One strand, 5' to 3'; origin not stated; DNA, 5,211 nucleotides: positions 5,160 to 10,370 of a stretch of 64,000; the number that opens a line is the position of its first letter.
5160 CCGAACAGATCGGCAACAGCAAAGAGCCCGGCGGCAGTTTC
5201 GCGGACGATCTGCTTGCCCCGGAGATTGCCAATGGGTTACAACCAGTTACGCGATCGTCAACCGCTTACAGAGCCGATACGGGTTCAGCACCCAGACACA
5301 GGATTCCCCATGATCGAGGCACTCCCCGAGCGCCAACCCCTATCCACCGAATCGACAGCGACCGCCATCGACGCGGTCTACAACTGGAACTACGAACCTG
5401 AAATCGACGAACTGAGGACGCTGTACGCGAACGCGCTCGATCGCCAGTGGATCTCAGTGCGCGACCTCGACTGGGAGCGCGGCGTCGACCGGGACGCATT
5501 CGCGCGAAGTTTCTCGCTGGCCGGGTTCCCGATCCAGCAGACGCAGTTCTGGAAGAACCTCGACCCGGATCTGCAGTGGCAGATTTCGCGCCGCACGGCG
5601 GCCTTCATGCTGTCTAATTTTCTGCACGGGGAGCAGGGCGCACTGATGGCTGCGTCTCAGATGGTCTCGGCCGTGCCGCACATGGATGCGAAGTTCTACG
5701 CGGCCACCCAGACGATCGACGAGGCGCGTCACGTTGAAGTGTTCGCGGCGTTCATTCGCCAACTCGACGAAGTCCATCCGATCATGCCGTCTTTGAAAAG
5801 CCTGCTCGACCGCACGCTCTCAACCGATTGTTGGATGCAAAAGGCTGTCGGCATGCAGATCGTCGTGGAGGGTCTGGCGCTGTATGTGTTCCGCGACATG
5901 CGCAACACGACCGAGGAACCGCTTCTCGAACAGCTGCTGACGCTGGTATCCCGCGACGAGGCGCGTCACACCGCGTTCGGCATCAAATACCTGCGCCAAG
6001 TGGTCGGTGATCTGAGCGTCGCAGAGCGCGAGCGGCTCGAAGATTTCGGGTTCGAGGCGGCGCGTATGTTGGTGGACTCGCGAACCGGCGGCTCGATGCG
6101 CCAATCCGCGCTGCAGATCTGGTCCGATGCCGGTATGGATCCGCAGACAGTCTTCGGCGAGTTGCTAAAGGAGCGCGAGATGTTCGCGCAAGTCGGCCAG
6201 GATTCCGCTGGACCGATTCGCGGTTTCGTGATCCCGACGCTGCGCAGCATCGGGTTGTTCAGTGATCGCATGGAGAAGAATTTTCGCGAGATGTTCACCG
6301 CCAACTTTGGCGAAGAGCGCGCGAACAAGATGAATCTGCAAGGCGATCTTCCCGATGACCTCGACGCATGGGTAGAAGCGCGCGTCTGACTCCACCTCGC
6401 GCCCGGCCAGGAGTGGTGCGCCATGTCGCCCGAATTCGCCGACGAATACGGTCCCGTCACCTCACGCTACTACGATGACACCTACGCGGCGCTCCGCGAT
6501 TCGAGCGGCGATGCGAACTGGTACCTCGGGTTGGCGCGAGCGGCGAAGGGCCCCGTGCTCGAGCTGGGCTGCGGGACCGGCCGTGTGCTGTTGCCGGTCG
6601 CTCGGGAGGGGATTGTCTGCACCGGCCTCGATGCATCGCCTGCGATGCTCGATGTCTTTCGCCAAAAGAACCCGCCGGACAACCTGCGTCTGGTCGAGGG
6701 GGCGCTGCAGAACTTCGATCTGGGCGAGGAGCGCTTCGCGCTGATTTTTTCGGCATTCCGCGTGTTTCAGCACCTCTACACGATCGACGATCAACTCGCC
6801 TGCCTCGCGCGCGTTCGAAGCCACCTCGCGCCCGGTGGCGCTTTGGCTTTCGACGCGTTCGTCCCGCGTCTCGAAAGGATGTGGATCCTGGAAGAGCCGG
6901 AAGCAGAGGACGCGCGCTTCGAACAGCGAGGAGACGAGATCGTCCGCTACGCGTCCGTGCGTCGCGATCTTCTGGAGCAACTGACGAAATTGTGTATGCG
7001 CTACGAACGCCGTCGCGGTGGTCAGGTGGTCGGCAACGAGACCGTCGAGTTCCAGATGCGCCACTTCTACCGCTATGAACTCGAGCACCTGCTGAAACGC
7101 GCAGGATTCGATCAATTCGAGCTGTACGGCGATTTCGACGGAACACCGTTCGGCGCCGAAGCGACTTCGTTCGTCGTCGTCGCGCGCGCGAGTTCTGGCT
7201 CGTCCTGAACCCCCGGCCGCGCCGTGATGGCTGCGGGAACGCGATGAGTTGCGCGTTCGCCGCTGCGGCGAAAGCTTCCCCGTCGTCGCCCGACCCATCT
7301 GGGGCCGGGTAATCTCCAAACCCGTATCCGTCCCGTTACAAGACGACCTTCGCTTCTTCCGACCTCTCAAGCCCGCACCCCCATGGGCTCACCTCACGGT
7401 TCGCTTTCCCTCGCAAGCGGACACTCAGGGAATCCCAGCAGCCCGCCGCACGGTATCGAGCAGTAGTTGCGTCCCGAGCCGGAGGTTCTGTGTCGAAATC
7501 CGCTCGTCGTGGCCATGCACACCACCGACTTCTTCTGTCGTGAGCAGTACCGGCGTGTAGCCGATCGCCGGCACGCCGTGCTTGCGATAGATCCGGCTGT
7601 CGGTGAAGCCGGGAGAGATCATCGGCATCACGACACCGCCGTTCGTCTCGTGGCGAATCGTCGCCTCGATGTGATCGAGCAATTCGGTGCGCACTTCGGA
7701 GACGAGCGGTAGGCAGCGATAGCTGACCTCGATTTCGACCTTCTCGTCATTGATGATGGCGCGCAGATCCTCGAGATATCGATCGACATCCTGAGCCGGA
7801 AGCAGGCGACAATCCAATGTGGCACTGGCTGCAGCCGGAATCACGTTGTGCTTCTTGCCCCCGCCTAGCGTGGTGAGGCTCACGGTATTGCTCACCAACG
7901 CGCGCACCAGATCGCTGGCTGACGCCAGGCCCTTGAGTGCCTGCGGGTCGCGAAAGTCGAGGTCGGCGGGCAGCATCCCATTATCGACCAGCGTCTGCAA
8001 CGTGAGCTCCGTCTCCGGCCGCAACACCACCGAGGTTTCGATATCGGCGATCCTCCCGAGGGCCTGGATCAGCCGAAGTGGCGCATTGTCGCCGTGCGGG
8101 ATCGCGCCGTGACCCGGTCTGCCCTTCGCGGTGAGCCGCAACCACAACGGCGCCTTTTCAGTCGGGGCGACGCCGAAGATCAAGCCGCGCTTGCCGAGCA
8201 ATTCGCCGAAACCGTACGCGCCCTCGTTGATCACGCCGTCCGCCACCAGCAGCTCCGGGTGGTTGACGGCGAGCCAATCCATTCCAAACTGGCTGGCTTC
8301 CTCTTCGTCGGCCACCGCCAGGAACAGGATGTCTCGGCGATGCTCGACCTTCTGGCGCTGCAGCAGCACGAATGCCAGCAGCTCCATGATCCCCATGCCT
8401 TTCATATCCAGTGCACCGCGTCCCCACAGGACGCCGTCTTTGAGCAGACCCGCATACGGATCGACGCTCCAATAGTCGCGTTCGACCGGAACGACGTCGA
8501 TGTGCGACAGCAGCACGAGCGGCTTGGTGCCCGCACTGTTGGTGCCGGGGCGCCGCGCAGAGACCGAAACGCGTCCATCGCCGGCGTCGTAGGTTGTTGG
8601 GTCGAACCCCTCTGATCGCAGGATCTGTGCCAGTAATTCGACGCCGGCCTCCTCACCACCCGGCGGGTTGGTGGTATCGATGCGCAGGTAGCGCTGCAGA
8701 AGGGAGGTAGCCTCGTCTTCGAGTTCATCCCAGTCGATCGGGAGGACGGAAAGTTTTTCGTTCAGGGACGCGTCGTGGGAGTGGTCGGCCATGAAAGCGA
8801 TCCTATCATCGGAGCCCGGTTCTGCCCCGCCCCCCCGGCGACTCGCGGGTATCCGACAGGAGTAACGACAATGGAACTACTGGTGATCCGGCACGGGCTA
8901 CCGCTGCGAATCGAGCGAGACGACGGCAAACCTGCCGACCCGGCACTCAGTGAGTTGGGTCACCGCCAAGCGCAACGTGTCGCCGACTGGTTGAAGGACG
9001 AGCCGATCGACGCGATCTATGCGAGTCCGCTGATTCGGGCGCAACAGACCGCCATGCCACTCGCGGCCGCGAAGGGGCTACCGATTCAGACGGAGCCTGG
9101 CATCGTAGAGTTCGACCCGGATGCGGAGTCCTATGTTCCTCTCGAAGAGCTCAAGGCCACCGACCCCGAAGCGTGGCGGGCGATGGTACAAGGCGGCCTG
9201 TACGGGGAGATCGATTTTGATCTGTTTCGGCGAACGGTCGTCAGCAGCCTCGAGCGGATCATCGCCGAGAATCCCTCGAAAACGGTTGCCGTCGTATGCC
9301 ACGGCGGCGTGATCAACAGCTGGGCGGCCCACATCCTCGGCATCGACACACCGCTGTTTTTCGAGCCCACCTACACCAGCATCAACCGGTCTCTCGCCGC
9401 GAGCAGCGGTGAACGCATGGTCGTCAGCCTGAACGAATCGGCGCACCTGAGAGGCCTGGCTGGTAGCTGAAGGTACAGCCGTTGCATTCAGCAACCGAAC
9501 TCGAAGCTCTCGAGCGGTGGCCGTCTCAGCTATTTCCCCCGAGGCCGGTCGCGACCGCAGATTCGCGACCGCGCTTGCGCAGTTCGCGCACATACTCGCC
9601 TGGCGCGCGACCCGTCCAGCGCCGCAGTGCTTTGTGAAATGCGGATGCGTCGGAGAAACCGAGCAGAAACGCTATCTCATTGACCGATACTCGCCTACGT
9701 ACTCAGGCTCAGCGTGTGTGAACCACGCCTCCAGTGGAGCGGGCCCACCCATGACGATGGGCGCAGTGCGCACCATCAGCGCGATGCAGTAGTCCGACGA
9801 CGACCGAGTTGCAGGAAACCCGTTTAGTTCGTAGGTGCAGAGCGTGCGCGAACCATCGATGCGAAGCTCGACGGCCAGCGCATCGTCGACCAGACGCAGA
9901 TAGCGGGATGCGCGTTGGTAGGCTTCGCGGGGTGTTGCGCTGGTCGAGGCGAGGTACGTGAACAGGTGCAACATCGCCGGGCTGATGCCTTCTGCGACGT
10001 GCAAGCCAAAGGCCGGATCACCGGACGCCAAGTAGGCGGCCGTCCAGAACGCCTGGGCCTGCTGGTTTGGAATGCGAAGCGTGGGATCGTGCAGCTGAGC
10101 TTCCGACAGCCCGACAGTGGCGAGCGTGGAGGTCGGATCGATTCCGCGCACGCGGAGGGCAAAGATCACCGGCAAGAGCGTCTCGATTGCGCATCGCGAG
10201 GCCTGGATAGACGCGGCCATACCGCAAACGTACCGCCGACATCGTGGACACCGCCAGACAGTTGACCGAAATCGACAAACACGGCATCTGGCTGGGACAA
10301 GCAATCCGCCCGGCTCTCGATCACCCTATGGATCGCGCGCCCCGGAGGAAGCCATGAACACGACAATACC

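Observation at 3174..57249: Recurrent architecture: unrelated short tandem arrays placed at gene 5' ends throughout the window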

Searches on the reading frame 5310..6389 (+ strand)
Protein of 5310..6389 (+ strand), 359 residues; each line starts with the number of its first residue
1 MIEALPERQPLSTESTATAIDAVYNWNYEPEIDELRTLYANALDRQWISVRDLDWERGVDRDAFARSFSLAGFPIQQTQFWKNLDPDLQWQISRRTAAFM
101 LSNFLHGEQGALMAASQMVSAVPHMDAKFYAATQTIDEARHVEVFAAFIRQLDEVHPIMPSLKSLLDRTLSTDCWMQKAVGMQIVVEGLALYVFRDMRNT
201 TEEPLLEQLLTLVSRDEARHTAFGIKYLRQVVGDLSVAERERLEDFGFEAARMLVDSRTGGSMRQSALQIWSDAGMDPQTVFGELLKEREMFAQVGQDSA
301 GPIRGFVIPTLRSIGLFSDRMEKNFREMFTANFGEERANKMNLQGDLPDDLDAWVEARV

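Call 44: search_protein_families(library=pfam, max_evalue=0.00001, proteins=[window:5310-6389:+])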
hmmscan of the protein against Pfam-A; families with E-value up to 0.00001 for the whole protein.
window:5310-6389:+ (359 aa): 3 families
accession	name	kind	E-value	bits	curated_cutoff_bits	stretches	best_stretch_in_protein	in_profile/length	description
PF11583.14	AurF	-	1.3e-16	61.1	29.6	1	35-304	8-275/282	P-aminobenzoate N-oxygenase AurF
PF04305.20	DUF455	-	2.1e-07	31.2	34.3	1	93-238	59-210/247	Protein of unknown function (DUF455)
PF02332.24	Phenol_Hydrox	-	5.3e-06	26.6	24.4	0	94-232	69-227/230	Methane/Phenol/Alkene Hydroxylase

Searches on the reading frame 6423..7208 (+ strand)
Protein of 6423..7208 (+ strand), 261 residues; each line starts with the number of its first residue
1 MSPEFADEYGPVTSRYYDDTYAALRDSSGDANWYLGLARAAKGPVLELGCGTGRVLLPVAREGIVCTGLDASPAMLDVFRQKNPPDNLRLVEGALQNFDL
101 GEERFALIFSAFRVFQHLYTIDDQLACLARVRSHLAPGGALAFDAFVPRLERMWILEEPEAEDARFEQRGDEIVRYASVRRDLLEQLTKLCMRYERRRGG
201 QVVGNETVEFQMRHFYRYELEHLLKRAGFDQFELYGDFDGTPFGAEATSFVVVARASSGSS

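Call 44: search_protein_families(library=pfam, max_evalue=0.00001, proteins=[window:6423-7208:+])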
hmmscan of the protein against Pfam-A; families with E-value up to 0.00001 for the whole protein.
window:6423-7208:+ (261 aa): 5 families
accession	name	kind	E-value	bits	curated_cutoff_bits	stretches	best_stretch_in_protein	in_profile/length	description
PF13649.12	Methyltransf_25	-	2.6e-18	66.9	27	1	45-139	1-97/97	Methyltransferase domain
PF08241.18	Methyltransf_11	-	2.1e-15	57.5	21.2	1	46-143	1-95/95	Methyltransferase domain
PF08242.18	Methyltransf_12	-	4.6e-13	50.2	30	1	46-141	1-98/98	Methyltransferase domain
PF13489.12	Methyltransf_23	-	4.8e-12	46.3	27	1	39-230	20-160/164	Methyltransferase domain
PF13847.12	Methyltransf_31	-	2.3e-09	37.5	27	1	44-151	6-114/145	Methyltransferase domain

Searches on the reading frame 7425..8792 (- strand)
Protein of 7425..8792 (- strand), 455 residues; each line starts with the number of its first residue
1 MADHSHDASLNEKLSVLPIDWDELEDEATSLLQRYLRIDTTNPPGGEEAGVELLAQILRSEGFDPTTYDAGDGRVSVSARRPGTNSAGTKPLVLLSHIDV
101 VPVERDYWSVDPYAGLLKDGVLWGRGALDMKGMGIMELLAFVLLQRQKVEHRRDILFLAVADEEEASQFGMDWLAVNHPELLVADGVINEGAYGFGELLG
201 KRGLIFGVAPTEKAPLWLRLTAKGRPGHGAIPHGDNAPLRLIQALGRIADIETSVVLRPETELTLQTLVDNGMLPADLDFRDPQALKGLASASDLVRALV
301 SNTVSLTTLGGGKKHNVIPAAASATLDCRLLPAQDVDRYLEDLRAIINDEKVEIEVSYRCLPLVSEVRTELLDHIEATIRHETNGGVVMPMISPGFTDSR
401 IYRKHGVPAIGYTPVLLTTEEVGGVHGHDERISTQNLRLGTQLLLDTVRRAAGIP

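Call 7: find_encoding_contigs(protein=window:7425-8792:-, flank=10000, max_places=6)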
Protein window:7425-8792:- (455 aa): no gene with exactly this product is on record in the collection.

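Call 44: search_protein_families(library=pfam, max_evalue=0.00001, proteins=[window:7425-8792:-])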
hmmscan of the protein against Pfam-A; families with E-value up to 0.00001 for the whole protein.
window:7425-8792:- (455 aa): 2 families
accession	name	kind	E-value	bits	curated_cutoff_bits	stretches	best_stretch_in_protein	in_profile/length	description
PF01546.33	Peptidase_M20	-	1.9e-28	100.2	24.6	1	94-449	2-205/206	Peptidase family M20/M25/M40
PF07687.19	M20_dimer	-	3.2e-15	56.4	21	1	216-353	7-105/107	Peptidase dimerisation domain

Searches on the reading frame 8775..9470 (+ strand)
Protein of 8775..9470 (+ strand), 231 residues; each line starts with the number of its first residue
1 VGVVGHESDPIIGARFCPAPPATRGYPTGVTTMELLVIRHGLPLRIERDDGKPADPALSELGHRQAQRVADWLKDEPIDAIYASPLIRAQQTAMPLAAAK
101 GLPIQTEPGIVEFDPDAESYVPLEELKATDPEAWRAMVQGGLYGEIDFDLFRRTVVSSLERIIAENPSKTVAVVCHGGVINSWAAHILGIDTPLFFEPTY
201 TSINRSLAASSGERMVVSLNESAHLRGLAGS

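Call 44: search_protein_families(library=pfam, max_evalue=0.00001, proteins=[window:8775-9470:+])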
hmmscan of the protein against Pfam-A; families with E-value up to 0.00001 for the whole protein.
window:8775-9470:+ (231 aa): 1 family
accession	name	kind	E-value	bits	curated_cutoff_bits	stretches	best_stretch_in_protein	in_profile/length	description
PF00300.27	His_Phos_1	-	3.3e-33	115.4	21.7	1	35-216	1-188/194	Histidine phosphatase superfamily (branch 1)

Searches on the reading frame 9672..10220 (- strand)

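Call 44: search_protein_families(library=pfam, max_evalue=0.00001, proteins=[window:9672-10220:-])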
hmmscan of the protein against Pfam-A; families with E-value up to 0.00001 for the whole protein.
window:9672-10220:- (182 aa): 1 family
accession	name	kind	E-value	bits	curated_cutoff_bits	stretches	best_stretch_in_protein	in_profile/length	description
PF12625.12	Arabinose_bd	-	2.1e-33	116.4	27.6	1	26-180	1-159/185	Arabinose-binding domain of AraC transcription regulator, N-term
